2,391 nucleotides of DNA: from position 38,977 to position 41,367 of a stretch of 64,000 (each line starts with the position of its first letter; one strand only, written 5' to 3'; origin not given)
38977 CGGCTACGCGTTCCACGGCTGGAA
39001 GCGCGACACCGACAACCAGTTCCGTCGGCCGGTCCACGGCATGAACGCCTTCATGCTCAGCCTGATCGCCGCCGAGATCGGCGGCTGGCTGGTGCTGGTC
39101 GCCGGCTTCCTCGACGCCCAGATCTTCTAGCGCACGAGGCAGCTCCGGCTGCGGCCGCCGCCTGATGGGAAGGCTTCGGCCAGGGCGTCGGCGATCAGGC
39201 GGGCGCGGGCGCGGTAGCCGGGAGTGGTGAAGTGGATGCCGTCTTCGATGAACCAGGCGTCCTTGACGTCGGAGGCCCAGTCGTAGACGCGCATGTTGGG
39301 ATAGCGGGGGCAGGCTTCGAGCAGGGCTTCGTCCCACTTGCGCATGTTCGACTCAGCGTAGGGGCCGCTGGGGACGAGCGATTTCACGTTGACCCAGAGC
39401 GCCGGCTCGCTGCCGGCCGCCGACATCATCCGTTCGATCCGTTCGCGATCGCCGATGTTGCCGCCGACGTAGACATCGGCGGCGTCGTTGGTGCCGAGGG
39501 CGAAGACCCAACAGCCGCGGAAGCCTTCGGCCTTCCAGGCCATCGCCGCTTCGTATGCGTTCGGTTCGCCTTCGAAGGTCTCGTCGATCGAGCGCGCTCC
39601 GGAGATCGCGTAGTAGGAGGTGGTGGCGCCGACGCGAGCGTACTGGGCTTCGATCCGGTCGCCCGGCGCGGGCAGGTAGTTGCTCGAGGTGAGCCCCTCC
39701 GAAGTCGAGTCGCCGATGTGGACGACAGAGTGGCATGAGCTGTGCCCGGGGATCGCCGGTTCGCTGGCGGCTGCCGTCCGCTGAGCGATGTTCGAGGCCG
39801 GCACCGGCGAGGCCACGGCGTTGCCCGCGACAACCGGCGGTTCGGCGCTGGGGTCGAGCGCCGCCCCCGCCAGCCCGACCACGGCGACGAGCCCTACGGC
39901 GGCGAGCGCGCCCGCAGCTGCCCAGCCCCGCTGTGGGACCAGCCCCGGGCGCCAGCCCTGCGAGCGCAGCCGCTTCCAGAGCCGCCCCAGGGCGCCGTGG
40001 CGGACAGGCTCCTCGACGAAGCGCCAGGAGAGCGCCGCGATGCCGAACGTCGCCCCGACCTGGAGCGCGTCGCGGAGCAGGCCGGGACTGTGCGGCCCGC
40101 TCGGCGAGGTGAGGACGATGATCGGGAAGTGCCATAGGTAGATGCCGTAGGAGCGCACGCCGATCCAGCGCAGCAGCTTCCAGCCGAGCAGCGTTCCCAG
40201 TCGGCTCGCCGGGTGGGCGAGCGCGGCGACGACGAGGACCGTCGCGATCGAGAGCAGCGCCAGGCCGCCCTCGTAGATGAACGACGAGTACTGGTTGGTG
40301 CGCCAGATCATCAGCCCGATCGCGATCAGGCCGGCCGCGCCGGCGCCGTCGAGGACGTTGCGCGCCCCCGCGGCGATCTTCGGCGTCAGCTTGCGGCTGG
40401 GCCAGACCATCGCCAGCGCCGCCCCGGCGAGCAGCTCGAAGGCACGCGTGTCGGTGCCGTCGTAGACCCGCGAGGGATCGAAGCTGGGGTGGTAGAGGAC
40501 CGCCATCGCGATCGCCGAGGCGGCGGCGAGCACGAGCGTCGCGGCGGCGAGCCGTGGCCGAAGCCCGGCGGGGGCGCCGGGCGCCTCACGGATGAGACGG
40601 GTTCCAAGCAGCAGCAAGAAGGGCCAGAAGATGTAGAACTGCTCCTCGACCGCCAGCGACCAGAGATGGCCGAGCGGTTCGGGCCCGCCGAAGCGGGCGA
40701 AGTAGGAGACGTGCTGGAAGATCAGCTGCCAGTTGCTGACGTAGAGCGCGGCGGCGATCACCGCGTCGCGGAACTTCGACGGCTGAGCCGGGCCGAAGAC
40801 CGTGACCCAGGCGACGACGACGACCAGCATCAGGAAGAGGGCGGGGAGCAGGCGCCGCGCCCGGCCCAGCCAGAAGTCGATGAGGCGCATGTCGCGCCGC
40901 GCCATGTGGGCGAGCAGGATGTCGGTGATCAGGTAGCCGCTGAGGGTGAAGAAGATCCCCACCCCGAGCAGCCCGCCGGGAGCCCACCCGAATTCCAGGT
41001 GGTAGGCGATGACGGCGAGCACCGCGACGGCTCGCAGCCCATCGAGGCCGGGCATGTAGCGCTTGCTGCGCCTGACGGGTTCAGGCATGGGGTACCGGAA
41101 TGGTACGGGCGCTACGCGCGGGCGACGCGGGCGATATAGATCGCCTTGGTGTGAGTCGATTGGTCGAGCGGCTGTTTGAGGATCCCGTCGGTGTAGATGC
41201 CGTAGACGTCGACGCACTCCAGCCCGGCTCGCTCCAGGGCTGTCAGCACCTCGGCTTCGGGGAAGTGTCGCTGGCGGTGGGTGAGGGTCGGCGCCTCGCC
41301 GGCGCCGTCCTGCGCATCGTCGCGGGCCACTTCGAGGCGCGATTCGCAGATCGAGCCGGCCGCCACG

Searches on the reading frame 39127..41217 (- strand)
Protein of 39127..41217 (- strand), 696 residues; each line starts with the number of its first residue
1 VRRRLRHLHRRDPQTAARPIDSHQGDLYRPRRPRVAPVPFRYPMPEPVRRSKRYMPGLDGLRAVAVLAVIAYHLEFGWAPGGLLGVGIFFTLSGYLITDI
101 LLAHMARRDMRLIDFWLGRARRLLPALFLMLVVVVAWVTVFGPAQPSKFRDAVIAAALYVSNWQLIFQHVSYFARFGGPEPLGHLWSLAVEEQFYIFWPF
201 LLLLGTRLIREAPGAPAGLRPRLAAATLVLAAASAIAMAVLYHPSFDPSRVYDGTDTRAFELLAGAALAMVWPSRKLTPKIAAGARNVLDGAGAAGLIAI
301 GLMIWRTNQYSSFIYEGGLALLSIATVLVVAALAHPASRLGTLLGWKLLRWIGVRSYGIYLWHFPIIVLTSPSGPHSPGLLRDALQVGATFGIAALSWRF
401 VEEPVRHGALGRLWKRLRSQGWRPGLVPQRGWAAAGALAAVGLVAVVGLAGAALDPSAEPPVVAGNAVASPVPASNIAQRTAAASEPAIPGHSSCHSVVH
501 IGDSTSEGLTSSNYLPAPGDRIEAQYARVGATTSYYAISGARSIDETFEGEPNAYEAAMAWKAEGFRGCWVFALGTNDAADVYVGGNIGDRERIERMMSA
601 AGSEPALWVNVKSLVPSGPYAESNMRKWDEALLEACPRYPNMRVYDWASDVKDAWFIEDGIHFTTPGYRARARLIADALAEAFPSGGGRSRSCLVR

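Call 67: search_protein_families(library=pfam, proteins=[window:39127-41217:-], max_evalue=0.001)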
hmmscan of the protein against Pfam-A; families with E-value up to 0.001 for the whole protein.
window:39127-41217:- (696 aa): 2 families
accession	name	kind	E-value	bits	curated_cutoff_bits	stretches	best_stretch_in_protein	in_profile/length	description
PF01757.29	Acyl_transf_3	-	1.3e-28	100.5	31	1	56-390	2-317/326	Acyltransferase domain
PF13472.12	Lipase_GDSL_2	-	1.4e-08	35.9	32.9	1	501-670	2-178/178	GDSL-like Lipase/Acylhydrolase family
